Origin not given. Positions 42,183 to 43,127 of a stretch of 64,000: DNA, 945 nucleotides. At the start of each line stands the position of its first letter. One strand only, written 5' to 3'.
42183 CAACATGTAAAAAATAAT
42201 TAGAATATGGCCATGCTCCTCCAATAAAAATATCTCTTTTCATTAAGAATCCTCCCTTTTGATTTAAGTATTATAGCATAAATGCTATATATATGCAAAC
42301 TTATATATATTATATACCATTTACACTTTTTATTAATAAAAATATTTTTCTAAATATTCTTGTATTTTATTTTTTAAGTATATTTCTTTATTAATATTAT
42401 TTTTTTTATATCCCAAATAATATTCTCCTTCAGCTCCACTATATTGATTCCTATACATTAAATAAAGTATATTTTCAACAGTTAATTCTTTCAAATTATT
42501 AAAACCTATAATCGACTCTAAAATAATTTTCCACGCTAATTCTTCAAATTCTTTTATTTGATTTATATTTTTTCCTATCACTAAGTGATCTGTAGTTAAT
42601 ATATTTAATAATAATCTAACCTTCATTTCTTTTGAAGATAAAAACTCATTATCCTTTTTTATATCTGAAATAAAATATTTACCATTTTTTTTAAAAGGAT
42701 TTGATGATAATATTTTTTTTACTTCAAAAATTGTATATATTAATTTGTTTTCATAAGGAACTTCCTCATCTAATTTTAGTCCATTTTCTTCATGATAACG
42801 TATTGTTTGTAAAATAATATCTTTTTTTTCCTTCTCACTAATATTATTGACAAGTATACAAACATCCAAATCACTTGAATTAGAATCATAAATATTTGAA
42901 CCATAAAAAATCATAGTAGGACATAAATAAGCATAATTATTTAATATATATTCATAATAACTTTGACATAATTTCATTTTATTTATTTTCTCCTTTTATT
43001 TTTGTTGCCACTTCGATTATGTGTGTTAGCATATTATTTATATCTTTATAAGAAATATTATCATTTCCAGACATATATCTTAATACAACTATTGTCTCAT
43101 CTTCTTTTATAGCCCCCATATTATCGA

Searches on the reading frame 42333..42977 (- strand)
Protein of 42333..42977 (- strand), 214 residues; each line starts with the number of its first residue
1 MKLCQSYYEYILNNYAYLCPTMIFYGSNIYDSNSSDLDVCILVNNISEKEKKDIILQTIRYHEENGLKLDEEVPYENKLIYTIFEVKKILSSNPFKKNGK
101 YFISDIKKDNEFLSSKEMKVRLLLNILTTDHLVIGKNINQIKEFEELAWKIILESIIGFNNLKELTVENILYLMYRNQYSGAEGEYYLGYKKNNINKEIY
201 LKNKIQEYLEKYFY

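Call 3: search_protein_families(library=pfam, proteins=[window:42333-42977:-])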
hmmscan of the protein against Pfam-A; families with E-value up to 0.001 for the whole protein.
window:42333-42977:- (214 aa): 0 families

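Call 4: search_protein_families(library=ncbifam, proteins=[window:42333-42977:-])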
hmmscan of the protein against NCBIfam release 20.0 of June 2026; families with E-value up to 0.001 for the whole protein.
window:42333-42977:- (214 aa): 0 families

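Call 31: find_homologous_proteins(query=window:42333-42977:-)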
Query window:42333-42977:- (214 aa): 168 proteins with E <= 0.001 among 1016 candidates; the best 120 are listed.
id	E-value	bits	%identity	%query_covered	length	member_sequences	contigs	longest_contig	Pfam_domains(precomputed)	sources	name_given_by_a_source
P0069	2.5e-130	450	100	100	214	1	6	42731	-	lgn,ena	-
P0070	4.6e-123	427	94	100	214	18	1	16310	-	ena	-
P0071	3.6e-82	293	63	99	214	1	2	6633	-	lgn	-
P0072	2.6e-69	251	58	98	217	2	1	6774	-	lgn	-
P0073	5.7e-61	224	52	98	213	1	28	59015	-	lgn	-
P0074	9.0e-60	220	53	97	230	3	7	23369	-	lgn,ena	-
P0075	1.3e-59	219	57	93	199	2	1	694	-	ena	-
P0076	2.8e-59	218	54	98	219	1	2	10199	-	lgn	-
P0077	5.3e-59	217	57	97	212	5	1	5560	-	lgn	-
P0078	6.4e-59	217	54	99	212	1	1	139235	-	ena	-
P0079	9.9e-59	217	54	99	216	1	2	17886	-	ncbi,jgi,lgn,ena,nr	ncbi:MAG: hypothetical protein PHD03_03020 [Bacilli bacterium]|nr:hypothetical protein [Bacilli bact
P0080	2.9e-58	215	54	99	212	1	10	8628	-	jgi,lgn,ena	-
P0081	5.2e-58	214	55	97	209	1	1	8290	-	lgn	-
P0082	6.6e-58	214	50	98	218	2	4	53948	-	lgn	-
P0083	7.7e-58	214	50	98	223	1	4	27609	-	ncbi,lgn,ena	-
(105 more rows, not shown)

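Call 36: predict_structure(protein=window:42333-42977:-)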
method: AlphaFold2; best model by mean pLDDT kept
length: 214 residues; sequences in the alignment: 1
mean_pLDDT: 46.1   pTM: 0.43
mean pLDDT of the five models: 46.1, 44.6, 44.5, 42.6, 42.0
residues with pLDDT >= 90: 0; 70-90: 17; 50-70: 56; < 50: 141
segments of 3 or more residues with pLDDT < 50: 1-48, 61-122, 128-141, 182-190
pLDDT, mean of each block of 10 residues (from residue 1): 38 41 39 40 46 51 45 32 27 25 26 41 47 41 56 59 66 59 45 57 78 68
secondary structure, 60 per line:
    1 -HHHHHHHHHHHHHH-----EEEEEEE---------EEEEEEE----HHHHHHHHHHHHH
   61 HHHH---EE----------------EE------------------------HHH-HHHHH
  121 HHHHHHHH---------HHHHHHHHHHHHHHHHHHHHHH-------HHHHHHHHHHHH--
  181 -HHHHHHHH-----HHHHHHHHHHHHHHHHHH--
elements in order: H2-15 E21-27 E37-43 H48-64 H116-128 H138-159 H167-178 H182-189 H195-212

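Call 59: search_protein_families(library=padloc, proteins=[window:42333-42977:-], max_evalue=0.001)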
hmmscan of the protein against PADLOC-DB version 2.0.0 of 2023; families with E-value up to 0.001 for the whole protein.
window:42333-42977:- (214 aa): 0 families

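Call 60: predict_structure(alignment_id=A3)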
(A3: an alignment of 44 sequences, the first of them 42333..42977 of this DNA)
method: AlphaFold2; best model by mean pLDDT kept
length: 214 residues; sequences in the alignment: 44
mean_pLDDT: 93.5   pTM: 0.90
mean pLDDT of the five models: 93.5, 93.5, 93.2, 93.1, 93.0
residues with pLDDT >= 90: 181; 70-90: 29; 50-70: 4; < 50: 0
segments of 3 or more residues with pLDDT < 50: none
pLDDT, mean of each block of 10 residues (from residue 1): 90 96 88 79 96 95 89 85 97 96 95 94 96 93 98 98 96 97 95 91 98 93
secondary structure, 60 per line:
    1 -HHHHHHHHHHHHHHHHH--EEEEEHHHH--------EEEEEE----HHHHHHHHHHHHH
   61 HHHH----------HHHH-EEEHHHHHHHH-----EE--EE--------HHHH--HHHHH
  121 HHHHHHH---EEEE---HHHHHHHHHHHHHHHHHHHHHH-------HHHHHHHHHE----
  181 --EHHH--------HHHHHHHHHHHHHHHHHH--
elements in order: H2-18 E21-25 H26-29 E38-43 H48-64 H75-78 E80-82 H83-90 H110-113 H116-127 E131-134 H138-159 H167-175 H195-212

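Call 62: fold_search(model_id=the predicted structure, library=pdb)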
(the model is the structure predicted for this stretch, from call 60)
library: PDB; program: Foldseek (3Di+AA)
matches with E <= 10: 101; with E <= 0.001: 0
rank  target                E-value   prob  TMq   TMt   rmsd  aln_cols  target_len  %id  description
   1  6xz0                  7.3e-02  0.51  0.35  0.31  13.3       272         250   13  Crystal structure of spectinomycin adenyltransferase AAD(9) from Enterococcus faecialis with spectinomycin (released 2020-04-15)
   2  7ae9_G                2.2e-01  0.35  0.30  0.40   8.2       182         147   15  Crystal structure of mono-AMPylated HEPN(R46E) toxin in complex with MNT antitoxin (released 2020-12-30)
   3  6xxq_A                2.3e-01  0.28  0.35  0.31  11.9       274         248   14  Crystal structure of spectinomycin adenyltransferase AAD(9) from Enterococcus faecialis with ATP and spectinomycin (released 2020-04-15)
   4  7ae9_E                2.9e-01  0.30  0.29  0.39   8.3       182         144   15  Crystal structure of mono-AMPylated HEPN(R46E) toxin in complex with MNT antitoxin (released 2020-12-30)
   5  6sxj                  2.9e-01  0.25  0.35  0.31  11.9       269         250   13  Crystal structure of spectinomycin adenyltransferase AAD(9) from Enterococcus faecialis (released 2020-04-15)
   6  2rff                  3.7e-01  0.38  0.24  0.41  11.8       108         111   17  Crystal structure of a putative nucleotidyltransferase (NP_343093.1) from Sulfolobus solfataricus at 1.40 A resolution (released 2007-10-16)
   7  9dbj_F                6.7e-01  0.12  0.27  0.27  11.5       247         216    7  Structure of Hailong HalB R164A mutant with non-hydrolyzable dATP (released 2025-05-07)
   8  7bxo_E                7.5e-01  0.51  0.33  0.50   4.7       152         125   13  Crystal structure of the toxin-antitoxin with AMP-PNP (released 2020-09-30)
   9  3k7d_B                8.4e-01  0.28  0.34  0.18   6.2       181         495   10  C-terminal (adenylylation) domain of E.coli Glutamine Synthetase Adenylyltransferase (released 2009-12-15)
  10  5lpa_A                8.4e-01  0.23  0.37  0.31  10.1       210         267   11  AadA E87Q in complex with ATP, calcium and dihydrostreptomycin (released 2018-01-17)
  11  9dbj_A                1.1e+00  0.10  0.28  0.27  12.0       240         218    8  Structure of Hailong HalB R164A mutant with non-hydrolyzable dATP (released 2025-05-07)
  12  6m6u_F                1.1e+00  0.41  0.33  0.50   4.5       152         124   10  Crystal structure the toxin-antitoxin MntA-HpeT mutant-D39ED41E (released 2020-09-30)
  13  6m6w_F                1.1e+00  0.33  0.30  0.47   6.1       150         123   10  Crystal structure the toxin-antitoxin MntA-HpeT mutant-Y104A (released 2020-09-30)
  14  9dbj_D                1.1e+00  0.08  0.25  0.24  11.7       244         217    7  Structure of Hailong HalB R164A mutant with non-hydrolyzable dATP (released 2025-05-07)
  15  9dbi_B                1.2e+00  0.04  0.18  0.18  17.8       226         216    8  Structure of Hailong HalB D21A/D23A mutant (released 2025-05-07)
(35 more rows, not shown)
